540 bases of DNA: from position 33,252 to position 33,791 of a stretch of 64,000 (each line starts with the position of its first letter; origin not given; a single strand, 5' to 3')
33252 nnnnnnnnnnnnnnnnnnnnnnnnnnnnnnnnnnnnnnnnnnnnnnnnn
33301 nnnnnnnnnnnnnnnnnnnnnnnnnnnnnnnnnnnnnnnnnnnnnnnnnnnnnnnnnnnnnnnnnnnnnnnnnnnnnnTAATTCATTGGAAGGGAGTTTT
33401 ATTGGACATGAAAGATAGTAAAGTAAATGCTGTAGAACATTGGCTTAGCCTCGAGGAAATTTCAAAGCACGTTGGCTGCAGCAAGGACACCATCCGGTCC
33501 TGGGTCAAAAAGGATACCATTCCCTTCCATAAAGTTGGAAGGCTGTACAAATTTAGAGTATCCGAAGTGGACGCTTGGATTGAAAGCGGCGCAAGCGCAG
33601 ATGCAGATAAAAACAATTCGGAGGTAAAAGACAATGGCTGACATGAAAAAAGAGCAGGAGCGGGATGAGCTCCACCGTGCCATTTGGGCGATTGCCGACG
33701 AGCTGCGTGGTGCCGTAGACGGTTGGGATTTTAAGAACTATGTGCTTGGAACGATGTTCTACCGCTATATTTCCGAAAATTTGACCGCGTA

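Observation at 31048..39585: NACHT gene is co-directional with, and 20 bp upstream of, a translationally coupled HTH-hsdM-hsdS-hsdR operon: possible guard/back-up layer for Type I R-M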

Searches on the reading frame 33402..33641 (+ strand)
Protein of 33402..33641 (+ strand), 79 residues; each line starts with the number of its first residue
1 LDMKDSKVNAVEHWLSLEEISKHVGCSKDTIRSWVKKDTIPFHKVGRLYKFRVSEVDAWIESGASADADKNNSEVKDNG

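Call 3: search_protein_families(library=pfam, proteins=[window:33402-33641:+], max_evalue=0.01)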
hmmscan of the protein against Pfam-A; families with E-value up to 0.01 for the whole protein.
window:33402-33641:+ (79 aa): 7 families
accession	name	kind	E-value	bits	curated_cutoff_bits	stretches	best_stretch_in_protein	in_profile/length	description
PF12728.13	HTH_17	-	2.6e-14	53.6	27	1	14-63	1-50/51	Helix-turn-helix domain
PF13730.12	HTH_36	-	4.4e-05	23.6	25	1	12-37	23-48/55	Helix-turn-helix domain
PF13518.12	HTH_28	-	0.00031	21.2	25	1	12-37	11-35/52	Helix-turn-helix domain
PF13384.12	HTH_23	-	0.0015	18.8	24.6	1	15-36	18-39/50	Homeodomain-like domain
PF13411.12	MerR_1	-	0.0027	18.2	21.6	1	16-51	2-38/69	MerR HTH family regulatory protein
PF13551.12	HTH_29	-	0.0088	16.6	28.1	0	14-36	12-34/64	Winged helix-turn helix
PF06056.18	Terminase_5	-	0.0091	16.4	20.3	0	17-38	16-37/58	Putative ATPase subunit of terminase (gpP-like)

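Call 4: search_protein_families(library=padloc, proteins=[window:33402-33641:+], max_evalue=0.01)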
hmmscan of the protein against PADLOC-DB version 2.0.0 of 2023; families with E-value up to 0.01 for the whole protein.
window:33402-33641:+ (79 aa): 1 family
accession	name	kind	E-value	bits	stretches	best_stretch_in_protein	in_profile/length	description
PDLC04133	mad1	-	8.4e-11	40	1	12-66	3-58/60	mads_1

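Call 62: search_solved_structures(query=window:33402-33638:+, max_evalue=1)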
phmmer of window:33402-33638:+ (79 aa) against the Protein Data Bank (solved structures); distinct sequences matched with E-value up to 1: 2.
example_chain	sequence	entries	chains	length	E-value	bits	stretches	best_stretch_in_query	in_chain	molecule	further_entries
6hlk_A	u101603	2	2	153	0.082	16.6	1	11-61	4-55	Redirecting phage packaging protein C (RppC)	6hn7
2rn7_A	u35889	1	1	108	0.7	13.7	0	12-37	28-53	IS629 orfA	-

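Call 84: search_protein_families(library=phrogs, proteins=[window:33402-33638:+], max_evalue=0.00001)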
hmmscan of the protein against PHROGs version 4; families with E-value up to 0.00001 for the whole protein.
window:33402-33638:+ (79 aa): 7 families
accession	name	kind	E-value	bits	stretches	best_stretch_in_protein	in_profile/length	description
phrog_66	-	integration and excision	4.1e-12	47.5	1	9-73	88-153/412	excisionase and transcriptional regulator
phrog_1864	-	unknown function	7.5e-09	36.4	1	5-48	11-54/73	-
phrog_15534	-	DNA, RNA and nucleotide metabolism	4.1e-08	34.7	1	8-61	37-89/93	HTH DNA binding protein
phrog_57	-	head and packaging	1e-07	33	1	6-67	4-66/199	terminase small subunit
phrog_1840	-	integration and excision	1.2e-06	29.9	1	15-71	7-64/90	excisionase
phrog_597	-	DNA, RNA and nucleotide metabolism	3.8e-06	28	1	4-69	102-170/200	DNA binding protein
phrog_668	-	DNA, RNA and nucleotide metabolism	7.4e-06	26.8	1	11-62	60-112/181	HTH DNA binding protein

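Call 93: find_related_loci(query=A4, collection=viral_contigs, flank=6000)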
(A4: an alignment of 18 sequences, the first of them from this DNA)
Query A4 (79 aa) in viral_contigs; peptide patterns used: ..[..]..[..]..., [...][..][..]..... (x = any residue, [..] = any of these).
204 stretches matched a pattern; 39 encode a relative of the query (tblastn E <= 1e-3); 39 distinct loci.
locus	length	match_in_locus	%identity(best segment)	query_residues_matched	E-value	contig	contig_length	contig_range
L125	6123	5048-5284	96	1-79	3e-48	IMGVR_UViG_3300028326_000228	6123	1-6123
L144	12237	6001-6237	96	1-79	4e-48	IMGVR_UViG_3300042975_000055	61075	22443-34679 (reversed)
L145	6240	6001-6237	95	1-79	8e-48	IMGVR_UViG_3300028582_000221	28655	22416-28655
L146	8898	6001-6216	79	1-72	3e-35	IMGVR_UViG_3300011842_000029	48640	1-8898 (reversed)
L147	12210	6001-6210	77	1-70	3e-35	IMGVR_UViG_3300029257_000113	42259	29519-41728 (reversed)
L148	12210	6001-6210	77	1-70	3e-35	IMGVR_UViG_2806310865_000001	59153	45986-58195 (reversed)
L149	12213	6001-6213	76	1-72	1e-33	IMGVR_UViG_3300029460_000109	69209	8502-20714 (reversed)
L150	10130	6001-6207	75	11-78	5e-32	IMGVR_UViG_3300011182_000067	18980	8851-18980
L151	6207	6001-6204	74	3-70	4e-31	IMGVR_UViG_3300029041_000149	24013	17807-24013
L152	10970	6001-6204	72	3-70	7e-31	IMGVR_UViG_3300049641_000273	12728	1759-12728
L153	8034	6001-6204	71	3-70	8e-30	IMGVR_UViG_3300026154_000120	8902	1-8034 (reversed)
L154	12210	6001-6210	66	1-70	1e-29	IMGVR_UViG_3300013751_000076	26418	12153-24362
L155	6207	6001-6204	69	3-70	3e-29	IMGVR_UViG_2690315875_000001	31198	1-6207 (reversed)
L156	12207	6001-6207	61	11-79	9e-27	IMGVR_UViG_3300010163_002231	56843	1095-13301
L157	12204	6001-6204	62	3-70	9e-26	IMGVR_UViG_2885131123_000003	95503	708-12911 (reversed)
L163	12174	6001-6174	64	12-69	1e-23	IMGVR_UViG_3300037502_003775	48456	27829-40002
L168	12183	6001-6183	57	9-69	7e-23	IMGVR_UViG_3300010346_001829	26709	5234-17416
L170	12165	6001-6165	64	12-66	9e-23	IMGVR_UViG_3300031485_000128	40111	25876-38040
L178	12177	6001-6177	58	8-66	8e-21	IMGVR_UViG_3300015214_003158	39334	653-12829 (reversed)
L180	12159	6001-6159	51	11-63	1e-14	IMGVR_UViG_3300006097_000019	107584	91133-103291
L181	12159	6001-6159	51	11-63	1e-14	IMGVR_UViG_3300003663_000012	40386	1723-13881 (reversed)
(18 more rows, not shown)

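Call 96: search_protein_families(library=padloc, proteins=[L168:6239-6844:+, L168:6849-7412:+, L168:7428-10955:+, L168:10964-12183:+, L170:6202-6633:+, L170:6645-10358:+, L170:10339-12165:+, L178:6223-9453:+, L178:9464-10075:+, L178:10562-12049:+], max_evalue=0.00001)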
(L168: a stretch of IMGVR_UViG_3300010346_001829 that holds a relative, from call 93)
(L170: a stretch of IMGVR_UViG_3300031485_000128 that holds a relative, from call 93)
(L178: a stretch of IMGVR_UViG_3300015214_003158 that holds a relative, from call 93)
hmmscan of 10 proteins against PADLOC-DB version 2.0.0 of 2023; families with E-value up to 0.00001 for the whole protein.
L168:6239-6844:+ (201 aa): 9 families
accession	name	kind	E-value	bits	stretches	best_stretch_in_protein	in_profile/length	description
PDLC02451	BrxA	-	3.8e-71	237.4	1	1-200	1-200/201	BrxA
PDLC02457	BrxA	-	6.7e-27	92.5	1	7-198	8-198/201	BrxA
PDLC02447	BrxA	-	8.2e-22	75.9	1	6-197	4-195/199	BrxA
PDLC02441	BrxA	-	2.2e-21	74.7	1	7-190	16-198/209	BrxA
PDLC02443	BrxA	-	2e-20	71.4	1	5-190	6-188/203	BrxA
PDLC02452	BrxA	-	4.5e-20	70.2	1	7-191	3-187/204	BrxA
PDLC02440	BrxA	-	1.1e-18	65.8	1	7-188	5-186/199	BrxA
PDLC02439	BrxA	-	3.3e-15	54.2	1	7-182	7-181/200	BrxA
PDLC02438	BrxA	-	3.3e-12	44.7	1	13-164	11-161/200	BrxA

L168:6849-7412:+ (187 aa): 10 families
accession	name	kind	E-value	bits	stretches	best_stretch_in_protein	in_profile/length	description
PDLC02463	BrxB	-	1.9e-58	195.7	1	3-186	2-189/193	BrxB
PDLC02466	BrxB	-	2.5e-55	185.3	1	3-186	1-184/185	BrxB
PDLC02468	BrxB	-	1.8e-20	71.7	1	66-187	3-131/135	BrxB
PDLC02461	BrxB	-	1.2e-14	52.4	1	13-183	15-194/200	BrxB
PDLC02459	BrxB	-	7.6e-11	40.2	1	113-171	129-187/203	BrxB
PDLC02462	BrxB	-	4.7e-09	34.5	1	38-186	55-198/202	BrxB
PDLC02467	BrxB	-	6e-08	30.7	1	40-184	34-181/193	BrxB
PDLC02464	BrxB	-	1.7e-07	29.3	1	113-170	6-62/79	BrxB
PDLC02469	BrxB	-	9.3e-07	26.7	1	108-185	102-177/184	BrxB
PDLC02465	BrxB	-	2.8e-06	25.6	1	96-181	98-184/190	BrxB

L168:7428-10955:+ (1175 aa): 12 families
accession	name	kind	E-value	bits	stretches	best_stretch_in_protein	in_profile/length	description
PDLC02471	BrxC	-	0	1389.4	1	1-1174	1-1189/1190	BrxC-PglY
PDLC02479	BrxC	-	5.9e-246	817.7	1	1-1174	1-1172/1172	BrxC-PglY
PDLC02491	BrxC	-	2e-171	570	1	1-753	5-779/794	BrxC-PglY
PDLC02476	BrxC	-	1.8e-82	275.5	1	3-550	6-552/1180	BrxC-PglY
PDLC02484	BrxC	-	7e-62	207.7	1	3-968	5-989/1186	BrxC-PglY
PDLC02483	BrxC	-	1.9e-60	203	1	1-731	3-746/1212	BrxC-PglY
PDLC02486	BrxC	-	1.9e-52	176.3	1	1-1172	1-1204/1207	BrxC-PglY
PDLC02489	BrxC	-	1e-47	161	1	1-550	1-551/1146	BrxC-PglY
PDLC02493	BrxC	-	9.3e-40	134.6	1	1-734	2-733/1215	BrxC-PglY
PDLC02474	BrxC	-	2.4e-36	123.2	2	242-575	254-604/1223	BrxC-PglY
PDLC02488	BrxC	-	4.3e-16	56.1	1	28-93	30-94/1240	BrxC-PglY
PDLC02492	BrxC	-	1.4e-10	39.1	1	812-1174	3-376/377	BrxC-PglY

L168:10964-12183:+ (406 aa): 21 families
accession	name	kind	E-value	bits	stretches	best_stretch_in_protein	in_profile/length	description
PDLC02521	PglX|PglXI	-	1.2e-175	584.5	1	3-386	1-390/1174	PglX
PDLC03600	REase_MTase_IIG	-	2.2e-174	580.4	1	3-385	1-382/1205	Type IIG restriction enzyme-methyltransferase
PDLC02525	PglX|PglXI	-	1.1e-122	408.7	1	3-386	1-366/607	PglX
PDLC02641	DrmMI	-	4.9e-120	400.3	1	3-378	1-377/1161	DrmMI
PDLC02522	PglX|PglXI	-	4.7e-78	261.1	2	61-280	46-271/1218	PglX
PDLC02524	PglX|PglXI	-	8.1e-70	234.1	1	189-387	1-208/722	PglX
PDLC02518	PglX|PglXI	-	2.2e-42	143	1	67-371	78-376/1412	PglX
PDLC02527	PglX|PglXI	-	3.7e-35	119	2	51-331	71-330/1332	PglX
PDLC02528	PglX|PglXI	-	1.2e-33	113.9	1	157-373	136-361/1125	PglX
PDLC02519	PglX|PglXI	-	1.2e-30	104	1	69-380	66-354/1241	PglX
PDLC02523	PglX|PglXI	-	1.4e-30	103.9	2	63-261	76-256/1428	PglX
PDLC02526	PglX|PglXI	-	2.1e-28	97.1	1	200-331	188-309/640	PglX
PDLC02515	PglX|PglXI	-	2.2e-24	84.4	1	3-126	1-133/144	PglX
PDLC02520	PglX|PglXI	-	4.4e-22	76.9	1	63-265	73-250/288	PglX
PDLC02535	PglX|PglXI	-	1.4e-19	68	1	188-373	166-367/731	PglX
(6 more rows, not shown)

L170:6202-6633:+ (143 aa): 2 families
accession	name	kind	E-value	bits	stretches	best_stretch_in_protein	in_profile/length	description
PDLC02497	BrxF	-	5.9e-20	69.7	1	32-141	43-152/158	BrxF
PDLC02496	BrxF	-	6.8e-14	50.2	1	27-136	40-150/158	BrxF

L170:6645-10358:+ (1237 aa): 5 families
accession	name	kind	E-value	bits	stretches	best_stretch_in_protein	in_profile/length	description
PDLC02482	BrxC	-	0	1339.9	1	1-1227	1-1231/1231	BrxC-PglY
PDLC02487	BrxC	-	5e-55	184.8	2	1-788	1-764/1215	BrxC-PglY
PDLC02780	SspC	-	1.7e-06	24.3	1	65-214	57-203/1045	SspC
PDLC02488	BrxC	-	5.8e-06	22.5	0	18-88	22-92/1240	BrxC-PglY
PDLC02779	SspC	-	7.1e-06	22.1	0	24-205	15-212/1054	SspC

L170:10339-12165:+ (609 aa): 15 families
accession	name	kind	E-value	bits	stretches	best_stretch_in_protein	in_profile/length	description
PDLC02541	PglX|PglXI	-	5.5e-261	866.6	1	12-609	38-635/919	PglXI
PDLC03346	MTase_II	-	7.9e-208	690.7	2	224-605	357-745/1068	Type II methyltransferase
PDLC03312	MTase_II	-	6.3e-80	267.3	3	380-581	1040-1247/1344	Type II methyltransferase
PDLC03319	MTase_II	-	1.4e-24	84.8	1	306-596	119-422/503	Type II methyltransferase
PDLC03371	MTase_II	-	8.7e-12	43.1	0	91-133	187-230/260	Type II methyltransferase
PDLC02189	DUF1156_MTase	-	2.9e-11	40.3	1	338-497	420-576/944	-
PDLC03325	MTase_II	-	4.4e-09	33.6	1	457-543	282-363/426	Type II methyltransferase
PDLC03216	MTase_II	-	7.9e-09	33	0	95-135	195-235/364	Type II methyltransferase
PDLC03738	oMTase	-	2.9e-08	30.8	0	96-135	206-245/376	orphan methyltransferase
PDLC03367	MTase_II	-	9.8e-08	28.8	0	441-564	315-444/633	Type II methyltransferase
PDLC03299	MTase_II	-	1.3e-07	29.5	0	95-158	197-254/296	Type II methyltransferase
PDLC03353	MTase_II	-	1.8e-07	29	0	460-540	21-78/260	Type II methyltransferase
PDLC03380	MTase_II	-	6.6e-07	26.9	1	457-541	252-338/393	Type II methyltransferase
PDLC03265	MTase_II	-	2.3e-06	25.3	0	97-137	270-310/333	Type II methyltransferase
PDLC03228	MTase_II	-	3.3e-06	25.1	0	95-137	145-187/227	Type II methyltransferase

L178:6223-9453:+ (1076 aa): 33 families (the best 25 are shown)
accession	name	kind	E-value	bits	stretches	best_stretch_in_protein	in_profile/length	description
PDLC01075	C3a139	-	5.8e-121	403.5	1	171-1073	159-945/948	HKD+Snf2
PDLC02621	DrmD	-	4.7e-31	105.9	1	570-839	396-638/1040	DrmD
PDLC02619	DrmD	-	6.2e-26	88.8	2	634-831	343-540/872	DrmD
PDLC02623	DrmD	-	2.4e-25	86.5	1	767-843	566-642/1040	DrmD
PDLC00659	HmaA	-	4.3e-24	82.4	1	666-826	472-612/1176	SNF2 helicase / DEAD-box helicase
PDLC02500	BrxHI|BrxHII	-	6e-23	79.3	1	617-836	398-584/933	BrxHI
PDLC03830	ZacC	-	9.5e-23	78.7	2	323-410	229-292/1019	-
PDLC02193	PLD_Helicase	-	7.3e-21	72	1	679-874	666-850/905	-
PDLC04556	PDC-M27C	-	5.3e-20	69.4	1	250-309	40-102/892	-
PDLC02843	DpdE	-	4.4e-18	62.6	2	246-410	159-301/1091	DpdE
PDLC02504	BrxHI|BrxHII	-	1.1e-17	61.3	1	579-836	378-592/971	BrxHII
PDLC02572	DrmA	-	4e-17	59.5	1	577-830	400-627/1043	DrmA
PDLC02632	DrmD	-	2.4e-16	57.4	1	662-841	480-638/662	DrmD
PDLC02840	DpdE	-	4.8e-15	52.9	2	268-410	180-306/1091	DpdE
PDLC02633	DrmD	-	5.6e-15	52.4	1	566-838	394-642/839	DrmD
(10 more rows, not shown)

L178:9464-10075:+ (203 aa): 0 families

L178:10562-12049:+ (495 aa): 23 families
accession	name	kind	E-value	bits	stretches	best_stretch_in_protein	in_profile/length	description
PDLC03634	MTase_III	-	6.3e-164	545.2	1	5-491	3-447/621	Type III methyltransferase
PDLC03641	MTase_III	-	1.2e-102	342.6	1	18-492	18-450/657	Type III methyltransferase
PDLC03637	MTase_III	-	6.3e-81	270.6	2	11-269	43-276/513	Type III methyltransferase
PDLC03644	MTase_III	-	1e-74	250.3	1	85-491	22-384/542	Type III methyltransferase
PDLC03642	MTase_III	-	3.7e-53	179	3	373-487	279-396/528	Type III methyltransferase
PDLC03640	MTase_III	-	4.1e-53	178.7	1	100-488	42-431/654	Type III methyltransferase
PDLC03636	MTase_III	-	3.7e-42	142.8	2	177-494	93-399/575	Type III methyltransferase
PDLC03646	MTase_III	-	8.3e-42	141.1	2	173-488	514-824/1057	Type III methyltransferase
PDLC03635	MTase_III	-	1.8e-40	137.4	2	172-474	259-552/708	Type III methyltransferase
PDLC03639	MTase_III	-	1.4e-37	127.3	2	100-258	86-223/639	Type III methyltransferase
PDLC03354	MTase_II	-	5.4e-31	106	1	86-288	48-243/425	Type II methyltransferase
PDLC03643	MTase_III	-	8.7e-30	102.2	2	309-491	89-269/465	Type III methyltransferase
PDLC03278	MTase_II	-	8.9e-28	95.8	2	176-266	42-131/390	Type II methyltransferase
PDLC03638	MTase_III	-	3.7e-27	93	2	178-490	429-667/816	Type III methyltransferase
PDLC03300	MTase_II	-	2.9e-24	83.7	1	99-259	9-165/302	Type II methyltransferase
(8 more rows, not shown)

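Call 99: search_protein_families(library=pfam, proteins=[L163:6402-7295:+, L163:7313-8245:+, L163:8269-8913:+, L163:8938-9672:+, L163:9718-10245:+, L178:9464-10075:+, L178:10072-10548:+, L180:6161-8311:+, L180:8314-10881:+, L178:6223-9453:+], max_evalue=0.001)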
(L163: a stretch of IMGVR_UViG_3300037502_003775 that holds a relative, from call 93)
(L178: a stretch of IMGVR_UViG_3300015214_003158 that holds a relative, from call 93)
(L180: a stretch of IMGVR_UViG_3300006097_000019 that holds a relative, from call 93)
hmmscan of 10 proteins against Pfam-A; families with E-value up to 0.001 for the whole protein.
L163:6402-7295:+ (297 aa): 2 families
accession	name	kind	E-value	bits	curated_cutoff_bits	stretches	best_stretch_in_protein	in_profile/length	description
PF01555.25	N6_N4_Mtase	-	2.3e-63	214.5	26.7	1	71-286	1-220/221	DNA methylase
PF13847.12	Methyltransf_31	-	0.00061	19.9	27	0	246-283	2-42/145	Methyltransferase domain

L163:7313-8245:+ (310 aa): 1 family
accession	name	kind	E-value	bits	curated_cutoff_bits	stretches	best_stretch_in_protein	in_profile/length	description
PF04556.18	DpnII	-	2.1e-86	290.1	23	1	19-306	2-277/278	DpnII restriction endonuclease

L163:8269-8913:+ (214 aa): 0 families

L163:8938-9672:+ (244 aa): 0 families

L163:9718-10245:+ (175 aa): 0 families

L178:9464-10075:+ (203 aa): 1 family
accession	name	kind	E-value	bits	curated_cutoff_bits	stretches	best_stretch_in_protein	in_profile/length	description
PF14335.11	DUF4391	-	2e-28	100.3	29.9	1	2-198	1-231/232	Domain of unknown function (DUF4391)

L178:10072-10548:+ (158 aa): 0 families

L180:6161-8311:+ (716 aa): 2 families
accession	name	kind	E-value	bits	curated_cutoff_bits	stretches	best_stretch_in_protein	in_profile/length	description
PF01555.25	N6_N4_Mtase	-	1.8e-44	152.8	26.7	1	246-582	1-219/221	DNA methylase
PF12564.13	TypeIII_RM_meth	-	1.7e-12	47.8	25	1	54-108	1-56/56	Type III restriction/modification enzyme methylation subunit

L180:8314-10881:+ (855 aa): 2 families
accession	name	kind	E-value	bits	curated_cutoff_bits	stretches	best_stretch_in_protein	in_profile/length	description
PF04851.21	ResIII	-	7e-26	91.5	22.5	1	35-253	2-163/164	Type III restriction enzyme, res subunit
PF00270.35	DEAD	-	0.00068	19.8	26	1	64-197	15-133/167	DEAD/DEAH box helicase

L178:6223-9453:+ (1076 aa): 4 families
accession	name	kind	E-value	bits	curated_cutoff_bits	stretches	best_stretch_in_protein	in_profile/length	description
PF00271.37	Helicase_C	-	1e-14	55.2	23.5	1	702-825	13-110/110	Helicase conserved C-terminal domain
PF00176.29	SNF2-rel_dom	-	2e-10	40.7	24.9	1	260-417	11-174/290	SNF2-related domain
PF04851.21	ResIII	-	6.9e-09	36.3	22.5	1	245-406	3-162/164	Type III restriction enzyme, res subunit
PF00270.35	DEAD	-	0.00027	21.2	26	0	349-407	114-161/167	DEAD/DEAH box helicase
